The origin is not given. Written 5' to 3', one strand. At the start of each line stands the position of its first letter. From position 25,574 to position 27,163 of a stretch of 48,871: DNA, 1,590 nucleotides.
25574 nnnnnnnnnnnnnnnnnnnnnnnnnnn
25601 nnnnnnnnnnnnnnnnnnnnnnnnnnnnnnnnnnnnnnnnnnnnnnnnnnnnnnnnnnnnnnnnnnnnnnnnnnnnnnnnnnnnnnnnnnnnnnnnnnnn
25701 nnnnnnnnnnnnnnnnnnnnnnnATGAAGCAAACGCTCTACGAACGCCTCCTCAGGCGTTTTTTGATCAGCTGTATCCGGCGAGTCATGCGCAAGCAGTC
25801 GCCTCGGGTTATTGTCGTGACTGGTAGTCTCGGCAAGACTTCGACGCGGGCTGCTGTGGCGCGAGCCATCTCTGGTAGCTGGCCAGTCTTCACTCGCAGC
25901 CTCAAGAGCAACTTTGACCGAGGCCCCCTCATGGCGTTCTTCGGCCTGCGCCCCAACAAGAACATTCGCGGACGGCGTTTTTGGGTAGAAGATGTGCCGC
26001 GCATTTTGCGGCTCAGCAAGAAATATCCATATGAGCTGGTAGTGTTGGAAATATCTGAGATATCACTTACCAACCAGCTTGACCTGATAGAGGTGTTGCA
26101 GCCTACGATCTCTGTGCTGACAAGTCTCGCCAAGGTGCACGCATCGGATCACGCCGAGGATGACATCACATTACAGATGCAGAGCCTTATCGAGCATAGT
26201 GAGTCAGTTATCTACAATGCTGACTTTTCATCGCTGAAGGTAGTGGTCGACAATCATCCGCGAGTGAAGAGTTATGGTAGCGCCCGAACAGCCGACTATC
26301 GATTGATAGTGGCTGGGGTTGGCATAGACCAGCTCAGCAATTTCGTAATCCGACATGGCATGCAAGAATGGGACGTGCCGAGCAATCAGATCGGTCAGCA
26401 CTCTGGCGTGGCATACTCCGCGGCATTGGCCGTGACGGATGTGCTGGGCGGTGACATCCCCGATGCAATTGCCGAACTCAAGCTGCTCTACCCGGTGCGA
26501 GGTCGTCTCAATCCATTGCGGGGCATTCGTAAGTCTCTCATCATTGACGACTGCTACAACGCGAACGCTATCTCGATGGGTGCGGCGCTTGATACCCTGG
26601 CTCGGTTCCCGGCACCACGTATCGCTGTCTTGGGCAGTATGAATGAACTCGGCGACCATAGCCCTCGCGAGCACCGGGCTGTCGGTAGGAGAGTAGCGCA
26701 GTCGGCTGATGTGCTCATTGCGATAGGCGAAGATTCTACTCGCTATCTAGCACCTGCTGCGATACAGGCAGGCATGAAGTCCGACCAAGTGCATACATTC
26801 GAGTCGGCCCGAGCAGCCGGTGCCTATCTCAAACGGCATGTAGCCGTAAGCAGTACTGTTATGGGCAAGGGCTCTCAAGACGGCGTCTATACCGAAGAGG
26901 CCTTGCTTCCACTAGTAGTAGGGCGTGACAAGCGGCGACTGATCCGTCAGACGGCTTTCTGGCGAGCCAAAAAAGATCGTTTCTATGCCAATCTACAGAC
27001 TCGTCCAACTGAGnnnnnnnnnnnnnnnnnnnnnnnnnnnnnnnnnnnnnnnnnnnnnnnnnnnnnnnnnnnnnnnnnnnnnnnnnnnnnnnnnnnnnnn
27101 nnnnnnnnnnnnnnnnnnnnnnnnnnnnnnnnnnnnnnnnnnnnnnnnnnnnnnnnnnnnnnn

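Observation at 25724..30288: Translationally coupled MurF-like ligase plus three RimK-type ATP-grasp ligases, one fused to a RimB-like aspartic peptidase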

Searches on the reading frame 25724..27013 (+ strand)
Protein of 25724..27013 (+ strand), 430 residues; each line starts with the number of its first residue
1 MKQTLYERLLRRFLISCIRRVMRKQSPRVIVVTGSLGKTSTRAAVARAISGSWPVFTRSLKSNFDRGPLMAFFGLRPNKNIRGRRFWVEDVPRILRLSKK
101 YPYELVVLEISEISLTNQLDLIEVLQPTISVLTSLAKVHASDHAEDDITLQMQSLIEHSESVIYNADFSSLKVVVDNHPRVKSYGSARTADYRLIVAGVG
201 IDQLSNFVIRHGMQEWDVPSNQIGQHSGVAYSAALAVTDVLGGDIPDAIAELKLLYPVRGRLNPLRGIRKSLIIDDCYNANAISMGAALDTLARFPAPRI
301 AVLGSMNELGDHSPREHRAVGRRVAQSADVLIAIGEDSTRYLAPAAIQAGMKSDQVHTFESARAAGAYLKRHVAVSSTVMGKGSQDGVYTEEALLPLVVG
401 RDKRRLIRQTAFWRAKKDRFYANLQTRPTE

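Call 3: search_protein_families(library=pfam, proteins=[window:25724-27013:+], max_evalue=0.01)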
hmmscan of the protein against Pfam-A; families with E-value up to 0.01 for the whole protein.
window:25724-27013:+ (430 aa): 2 families
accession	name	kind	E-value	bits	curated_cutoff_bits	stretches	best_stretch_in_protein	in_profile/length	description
PF02875.26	Mur_ligase_C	-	2e-18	67.9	28.4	1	260-384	1-126/127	Mur ligase, glutamate ligase domain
PF08245.18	Mur_ligase_M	-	3.8e-08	34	24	1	32-237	1-199/200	Mur ligase middle domain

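Call 4: search_protein_families(library=ncbifam, proteins=[window:25724-27013:+], max_evalue=0.01)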
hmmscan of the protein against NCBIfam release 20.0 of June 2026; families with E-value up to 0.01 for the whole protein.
window:25724-27013:+ (430 aa): 13 families
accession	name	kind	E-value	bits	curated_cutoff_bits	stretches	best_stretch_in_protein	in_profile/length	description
TIGR01143.1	murF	subfamily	3.7e-42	144.7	288.6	2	104-385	127-407/418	UDP-N-acetylmuramoyl-tripeptide--D-alanyl-D-alanine ligase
NF008896.0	PRK11929.1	equivalog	1.3e-34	119.2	1023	1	22-385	599-945/965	bifunctional UDP-N-acetylmuramoyl-L-alanyl-D-glutamate--2,6-diaminopimelate ligase MurE/UDP-N-acetylmuramoyl-tripeptide--D-alanyl-D-alanine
NF008041.0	PRK10773.1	equivalog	4.7e-23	81.6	551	1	166-340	222-397/453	UDP-N-acetylmuramoyl-tripeptide--D-alanyl-D-alanine ligase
NF010693.0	PRK14093.1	equivalog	1.3e-17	63.6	544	1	120-337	177-410/479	UDP-N-acetylmuramoylalanyl-D-glutamyl-2,6-diaminopimelate--D-alanyl-D-alanine ligase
NF008897.0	PRK11930.1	equivalog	1.9e-14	52.7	804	1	104-385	160-442/822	bifunctional UDP-N-acetylmuramoyl-tripeptide:D-alanyl-D-alanine ligase/alanine racemase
NF001124.0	PRK00139.1-2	equivalog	1.1e-11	44.2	476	1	156-357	233-433/500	UDP-N-acetylmuramoyl-L-alanyl-D-glutamate--2,6-diaminopimelate ligase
NF001126.0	PRK00139.1-4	equivalog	9.1e-09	34.4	373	1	99-352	168-419/486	UDP-N-acetylmuramoyl-L-alanyl-D-glutamate--2,6-diaminopimelate ligase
TIGR01085.1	murE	subfamily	4e-08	32.6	257.3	1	100-352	153-409/472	UDP-N-acetylmuramyl-tripeptide synthetase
TIGR01087.1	murD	equivalog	7.5e-08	31.9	211.95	1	99-362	148-399/441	UDP-N-acetylmuramoyl-L-alanine--D-glutamate ligase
TIGR01082.1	murC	equivalog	9e-07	28.3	335.1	1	124-291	165-336/449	UDP-N-acetylmuramate--L-alanine ligase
NF001123.0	PRK00139.1-1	equivalog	9.4e-05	21.3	586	1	215-386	294-457/493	UDP-N-acetylmuramoyl-L-alanyl-D-glutamate--2,6-diaminopimelate ligase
NF033197.0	F430_CfbE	equivalog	0.0022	17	250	0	23-59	95-131/430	coenzyme F430 synthase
NF011171.0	PRK14573.1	equivalog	0.0022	15.9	1015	1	123-275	167-320/809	bifunctional UDP-N-acetylmuramate--L-alanine ligase/D-alanine--D-alanine ligase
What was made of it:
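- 25724..27016 (+): Short MurF-type Mur ligase of the CPR kind. It has central and C-terminal domains only, a roughly 25-aa insertion after the P-loop, and a conserved C-terminal helical extension. Probably the housekeeping UDP-MurNAc-tripeptide:D-Ala-D-Ala ligase. Pfam and NCBIfam matches (calls 3, 4).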

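Call 10: find_homologous_proteins(query=window:25724-27013:+, max_evalue=0.00001)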
Query window:25724-27013:+ (430 aa): 883 proteins with E <= 0.00001 among 8000 candidates; the best 120 are listed.
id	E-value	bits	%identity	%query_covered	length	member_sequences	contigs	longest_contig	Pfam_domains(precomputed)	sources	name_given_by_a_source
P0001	2.5e-232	789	99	84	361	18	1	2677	PF02875.27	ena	-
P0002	4.6e-207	706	89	84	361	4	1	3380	PF02875.27,PF08245.19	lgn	-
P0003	2.5e-111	391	46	98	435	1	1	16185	PF02875.27,PF08245.19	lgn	-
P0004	7.7e-67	244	37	94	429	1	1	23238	PF02875.27,PF08245.19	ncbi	-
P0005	1.1e-66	244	36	96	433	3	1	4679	PF02875.27,PF08245.19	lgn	-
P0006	5.6e-66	241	35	96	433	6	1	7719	PF02875.27,PF08245.19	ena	-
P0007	2.7e-61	226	31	97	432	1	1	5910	PF02875.27,PF08245.19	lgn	-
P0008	4.0e-60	222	33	93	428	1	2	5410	PF02875.27,PF08245.19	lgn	-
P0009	6.7e-60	221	34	97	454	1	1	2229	PF02875.27,PF08245.19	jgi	jgi:UDP-N-acetylmuramoyl-tripeptide--D-alanyl-D-alanine ligase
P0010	1.3e-58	217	34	98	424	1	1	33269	PF02875.27,PF08245.19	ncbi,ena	-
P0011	3.1e-58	216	34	98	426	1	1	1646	PF02875.27,PF08245.19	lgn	-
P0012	2.7e-57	213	33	97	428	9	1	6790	PF02875.27,PF08245.19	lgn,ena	-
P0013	4.3e-57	212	34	96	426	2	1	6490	PF02875.27,PF08245.19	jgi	jgi:UDP-N-acetylmuramoyl-tripeptide--D-alanyl-D-alanine ligase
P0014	2.6e-56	210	34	98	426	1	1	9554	PF02875.27,PF08245.19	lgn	-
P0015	3.3e-56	209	34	96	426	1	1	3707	PF02875.27,PF08245.19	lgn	-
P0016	6.8e-56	208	35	94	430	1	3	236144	PF02875.27,PF08245.19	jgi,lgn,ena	-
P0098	4.3e-46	176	30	98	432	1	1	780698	PF02875.27,PF08245.19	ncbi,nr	ncbi:hypothetical protein KI440_01435 [Candidatus Saccharibacteria bacterium TM7i]|nr:hypothetical p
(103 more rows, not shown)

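Call 11: find_encoding_contigs(protein=P0003, flank=8000, max_places=2)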
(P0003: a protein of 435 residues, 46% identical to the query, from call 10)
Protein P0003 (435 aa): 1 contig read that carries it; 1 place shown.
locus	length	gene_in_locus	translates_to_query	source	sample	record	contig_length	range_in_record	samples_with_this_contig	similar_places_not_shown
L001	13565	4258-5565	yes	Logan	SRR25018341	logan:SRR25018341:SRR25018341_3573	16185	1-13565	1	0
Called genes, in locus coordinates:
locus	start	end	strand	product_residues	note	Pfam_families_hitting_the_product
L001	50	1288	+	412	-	PF21269:TreT_GT1, PF00534:Glycos_transf_1, PF13692:Glyco_trans_1_4 (faint)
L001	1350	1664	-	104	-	-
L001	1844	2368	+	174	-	-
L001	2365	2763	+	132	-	-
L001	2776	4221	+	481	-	-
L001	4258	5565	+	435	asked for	PF08245:Mur_ligase_M, PF02875:Mur_ligase_C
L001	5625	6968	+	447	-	PF08443:RimK, PF05618:RimB-like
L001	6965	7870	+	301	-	PF18030:Rimk_N, PF14397:ATPgrasp_ST (faint), PF02655:ATP-grasp_3, PF02955:GSH-S_ATP, PF08443:RimK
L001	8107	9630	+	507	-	-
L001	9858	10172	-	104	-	-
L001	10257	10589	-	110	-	PF01022:HTH_5, PF12840:HTH_20, PF01047:MarR (faint)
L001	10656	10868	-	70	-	-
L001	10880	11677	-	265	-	PF06966:DUF1295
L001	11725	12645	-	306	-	-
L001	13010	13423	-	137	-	PF08570:DUF1761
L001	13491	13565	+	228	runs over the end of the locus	PF04203:Sortase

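Call 12: find_encoding_contigs(protein=P0004, flank=8000, max_places=2)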
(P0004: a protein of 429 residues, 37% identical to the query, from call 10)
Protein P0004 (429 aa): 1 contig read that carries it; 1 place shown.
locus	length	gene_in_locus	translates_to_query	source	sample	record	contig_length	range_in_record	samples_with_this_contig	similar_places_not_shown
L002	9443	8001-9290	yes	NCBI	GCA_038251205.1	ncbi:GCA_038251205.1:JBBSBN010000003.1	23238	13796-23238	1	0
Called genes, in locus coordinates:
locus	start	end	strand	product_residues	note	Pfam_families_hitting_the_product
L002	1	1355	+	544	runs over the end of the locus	-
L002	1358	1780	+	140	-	PF03652:RuvX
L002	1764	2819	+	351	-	PF02618:YceG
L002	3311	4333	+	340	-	PF01476:LysM, PF23446:LysM1_NFP_LYK (faint), PF23473:LysM3_LYK4_5 (weak), PF23577:LysM_RLK (faint), PF01476:LysM, PF05257:CHAP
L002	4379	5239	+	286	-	-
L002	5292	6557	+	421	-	PF01018:GTP1_OBG, PF02421:FeoB_N, PF01926:MMR_HSR1, PF09269:DUF1967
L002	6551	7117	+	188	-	PF05175:MTS, PF06325:PrmA, PF13847:Methyltransf_31, PF08241:Methyltransf_11 (weak), PF08242:Methyltransf_12 (weak), PF13649:Methyltransf_25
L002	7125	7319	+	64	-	-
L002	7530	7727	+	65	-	PF22570:LiaF-TM, PF18917:LiaI-LiaF-like_TM1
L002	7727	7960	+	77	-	-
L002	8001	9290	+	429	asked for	PF08245:Mur_ligase_M, PF02875:Mur_ligase_C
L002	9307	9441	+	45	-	?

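Call 13: find_encoding_contigs(protein=P0098, flank=8000, max_places=2)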
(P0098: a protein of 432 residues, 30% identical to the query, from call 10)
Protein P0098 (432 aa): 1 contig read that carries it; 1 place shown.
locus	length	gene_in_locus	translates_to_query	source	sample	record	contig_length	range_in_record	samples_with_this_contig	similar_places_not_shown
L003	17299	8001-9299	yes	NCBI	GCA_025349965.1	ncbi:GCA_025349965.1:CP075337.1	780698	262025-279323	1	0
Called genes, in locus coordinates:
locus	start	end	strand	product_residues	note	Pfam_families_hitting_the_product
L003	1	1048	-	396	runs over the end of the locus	PF00089:Trypsin, PF13365:Trypsin_2, PF13180:PDZ_2, PF17820:PDZ_6 (weak)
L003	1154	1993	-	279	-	-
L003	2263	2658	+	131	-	PF12158:DUF3592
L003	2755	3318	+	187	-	PF04011:LemA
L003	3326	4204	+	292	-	PF01435:Peptidase_M48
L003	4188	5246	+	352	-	-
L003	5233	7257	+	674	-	PF22745:Nlig-Ia, PF01653:DNA_ligase_aden, PF03120:OB_DNA_ligase, PF12826:HHH_2, PF14520:HHH_5 (weak), PF00633:HHH (weak), PF00533:BRCT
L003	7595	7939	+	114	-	PF00076:RRM_1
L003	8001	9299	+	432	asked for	PF08245:Mur_ligase_M, PF02875:Mur_ligase_C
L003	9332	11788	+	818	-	PF00133:tRNA-synt_1, PF09334:tRNA-synt_1g, PF13603:tRNA-synt_1_2, PF00133:tRNA-synt_1, PF09334:tRNA-synt_1g, PF08264:Anticodon_1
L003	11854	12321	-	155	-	-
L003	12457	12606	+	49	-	-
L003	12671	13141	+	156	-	PF01029:NusB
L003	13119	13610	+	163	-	PF00293:NUDIX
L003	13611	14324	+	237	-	PF22935:RM44_endonuclase (weak), PF14622:Ribonucleas_3_3, PF00636:Ribonuclease_3, PF00035:dsrm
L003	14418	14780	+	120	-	PF00886:Ribosomal_S16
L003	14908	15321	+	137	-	PF13083:KH_KhpA-B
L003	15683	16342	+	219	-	PF01746:tRNA_m1G_MT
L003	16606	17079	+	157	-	-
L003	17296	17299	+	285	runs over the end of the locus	PF00561:Abhydrolase_1, PF12146:Hydrolase_4, PF12697:Abhydrolase_6, PF10230:LIDHydrolase (faint)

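Call 22: search_solved_structures(query=window:25724-27013:+, max_evalue=0.001, show_alignments=2)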
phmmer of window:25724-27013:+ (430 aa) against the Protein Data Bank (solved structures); distinct sequences matched with E-value up to 0.001: 8.
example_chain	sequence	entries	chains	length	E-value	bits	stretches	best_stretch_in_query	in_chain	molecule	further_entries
4ziy_A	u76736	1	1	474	3.9e-17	65.6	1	91-369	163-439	UDP-N-acetylmuramoyl-tripeptide--D-alanyl-D-alanine ligase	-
4qdi_A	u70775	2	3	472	4.8e-17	65.3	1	94-369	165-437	UDP-N-acetylmuramoyl-tripeptide--D-alanyl-D-alanine ligase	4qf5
4cvk_A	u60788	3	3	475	1.7e-16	63.5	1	107-369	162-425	UDP-N-acetylmuramoyl-tripeptide--D-alanyl-D-alanine ligase | UDP-N-ACETYLMURAMOYL-TRIPEPTIDE--D-ALANYL-D- ALANINE LIGASE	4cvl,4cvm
1gg4_A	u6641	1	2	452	1.1e-14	57.5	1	215-340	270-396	UDP-N-ACETYLMURAMOYLALANYL-D-GLUTAMYL-2,6-DIAMINOPIMELATE-D-ALANYL-D-ALANYL LIGASE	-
3zl8_A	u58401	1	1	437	2.5e-12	49.8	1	232-345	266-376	UDP-N-ACETYLMURAMOYL-TRIPEPTIDE--D-ALANYL-D-ALANINE LIGASE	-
2am1_A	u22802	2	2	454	6.9e-07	31.9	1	265-345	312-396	UDP-N-acetylmuramoylalanine-D-glutamyl-lysine-D-alanyl-D-alanine ligase, MurF protein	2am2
3zm5_A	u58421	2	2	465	7.4e-07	31.8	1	267-345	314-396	UDP-N-ACETYLMURAMOYL-TRIPEPTIDE--D-ALANYL-D-ALANINE LIGASE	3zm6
4bub_A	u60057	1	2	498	0.00012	24.5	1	107-339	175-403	UDP-N-ACETYLMURAMOYL-L-ALANYL-D-GLUTAMATE--LD-LYSINE LIGASE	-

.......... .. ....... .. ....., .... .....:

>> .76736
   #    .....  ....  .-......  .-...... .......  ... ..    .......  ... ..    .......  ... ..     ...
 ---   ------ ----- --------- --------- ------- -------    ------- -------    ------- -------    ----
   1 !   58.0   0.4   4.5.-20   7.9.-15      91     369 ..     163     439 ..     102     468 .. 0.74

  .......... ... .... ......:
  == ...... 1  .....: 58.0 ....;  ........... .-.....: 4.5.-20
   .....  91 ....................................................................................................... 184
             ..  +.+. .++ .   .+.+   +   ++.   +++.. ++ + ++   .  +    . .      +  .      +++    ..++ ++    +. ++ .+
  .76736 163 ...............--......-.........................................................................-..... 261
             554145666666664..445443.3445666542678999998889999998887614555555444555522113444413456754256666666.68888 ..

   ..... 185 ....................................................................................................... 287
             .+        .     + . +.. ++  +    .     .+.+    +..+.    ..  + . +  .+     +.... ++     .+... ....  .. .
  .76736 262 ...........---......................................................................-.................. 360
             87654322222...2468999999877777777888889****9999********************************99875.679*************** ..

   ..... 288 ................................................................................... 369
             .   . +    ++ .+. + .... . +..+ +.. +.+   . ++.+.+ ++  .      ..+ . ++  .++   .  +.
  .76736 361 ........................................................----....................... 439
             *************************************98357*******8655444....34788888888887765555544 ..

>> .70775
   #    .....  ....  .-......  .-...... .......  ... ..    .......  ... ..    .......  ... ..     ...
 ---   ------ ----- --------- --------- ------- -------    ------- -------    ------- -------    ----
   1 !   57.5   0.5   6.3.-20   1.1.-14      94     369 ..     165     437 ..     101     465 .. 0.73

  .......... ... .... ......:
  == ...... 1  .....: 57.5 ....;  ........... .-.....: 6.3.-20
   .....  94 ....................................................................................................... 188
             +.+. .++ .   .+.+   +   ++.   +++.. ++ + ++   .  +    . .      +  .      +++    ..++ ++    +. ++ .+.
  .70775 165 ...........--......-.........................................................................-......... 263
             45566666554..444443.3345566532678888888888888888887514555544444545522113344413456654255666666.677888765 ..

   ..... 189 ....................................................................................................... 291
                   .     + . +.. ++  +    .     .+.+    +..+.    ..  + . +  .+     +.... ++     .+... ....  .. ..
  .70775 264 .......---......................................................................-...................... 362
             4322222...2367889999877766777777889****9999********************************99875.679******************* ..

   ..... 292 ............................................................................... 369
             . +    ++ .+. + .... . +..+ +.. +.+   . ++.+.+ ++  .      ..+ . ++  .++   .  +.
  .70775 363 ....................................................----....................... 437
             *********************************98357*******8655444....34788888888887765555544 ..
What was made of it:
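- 25724..27016 (+): The seven best PDB sequence matches are MurF and the eighth is MurE (call 22).
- On MurF (TIGR01143 / E. coli MurF type): The seven best sequence matches are MurF and the eighth is MurE (call 22).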

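Call 30: search_protein_families(library=ncbifam, proteins=[L001:2776-4218:+, L001:8107-9627:+], max_evalue=0.001)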
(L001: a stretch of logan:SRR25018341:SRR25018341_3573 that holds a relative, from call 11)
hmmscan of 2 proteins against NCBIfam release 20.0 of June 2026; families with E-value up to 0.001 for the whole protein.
L001:2776-4218:+ (481 aa): 0 families

L001:8107-9627:+ (507 aa): 0 families

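Call 37: find_related_loci(query=A3, collection=metagenome_contigs, flank=8000)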
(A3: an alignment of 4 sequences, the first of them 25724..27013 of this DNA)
Query A3 (430 aa) in metagenome_contigs; peptide patterns used: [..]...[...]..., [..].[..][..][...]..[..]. (x = any residue, [..] = any of these).
600 stretches matched a pattern (row limit reached: there are more); 586 encode a relative of the query (tblastn E <= 1e-3); the best 80 are kept; 80 distinct loci.
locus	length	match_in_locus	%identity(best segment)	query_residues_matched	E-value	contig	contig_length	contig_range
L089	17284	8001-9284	31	4-424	6e-49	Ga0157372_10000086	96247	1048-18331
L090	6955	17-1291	31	1-423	1e-48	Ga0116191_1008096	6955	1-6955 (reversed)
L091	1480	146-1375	30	22-425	2e-49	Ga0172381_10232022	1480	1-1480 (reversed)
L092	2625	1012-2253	29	8-422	5e-45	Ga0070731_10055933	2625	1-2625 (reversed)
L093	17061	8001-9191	31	10-385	1e-43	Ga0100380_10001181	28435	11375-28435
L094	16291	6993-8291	31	7-420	9e-44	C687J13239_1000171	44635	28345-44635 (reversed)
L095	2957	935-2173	27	7-416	2e-39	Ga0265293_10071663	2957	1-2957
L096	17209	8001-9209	31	8-398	3e-38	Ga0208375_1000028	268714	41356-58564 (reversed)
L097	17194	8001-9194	33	1-385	2e-37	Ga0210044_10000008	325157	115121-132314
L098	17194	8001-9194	32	5-385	2e-35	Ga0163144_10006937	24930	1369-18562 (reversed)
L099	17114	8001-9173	30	19-393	1e-35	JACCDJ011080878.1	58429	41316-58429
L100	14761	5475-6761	28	2-413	1e-32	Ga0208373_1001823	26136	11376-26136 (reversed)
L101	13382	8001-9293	28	7-420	3e-32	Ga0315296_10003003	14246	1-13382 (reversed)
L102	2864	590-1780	29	9-385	5e-32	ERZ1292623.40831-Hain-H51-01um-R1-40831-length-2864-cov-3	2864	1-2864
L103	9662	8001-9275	31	1-413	2e-31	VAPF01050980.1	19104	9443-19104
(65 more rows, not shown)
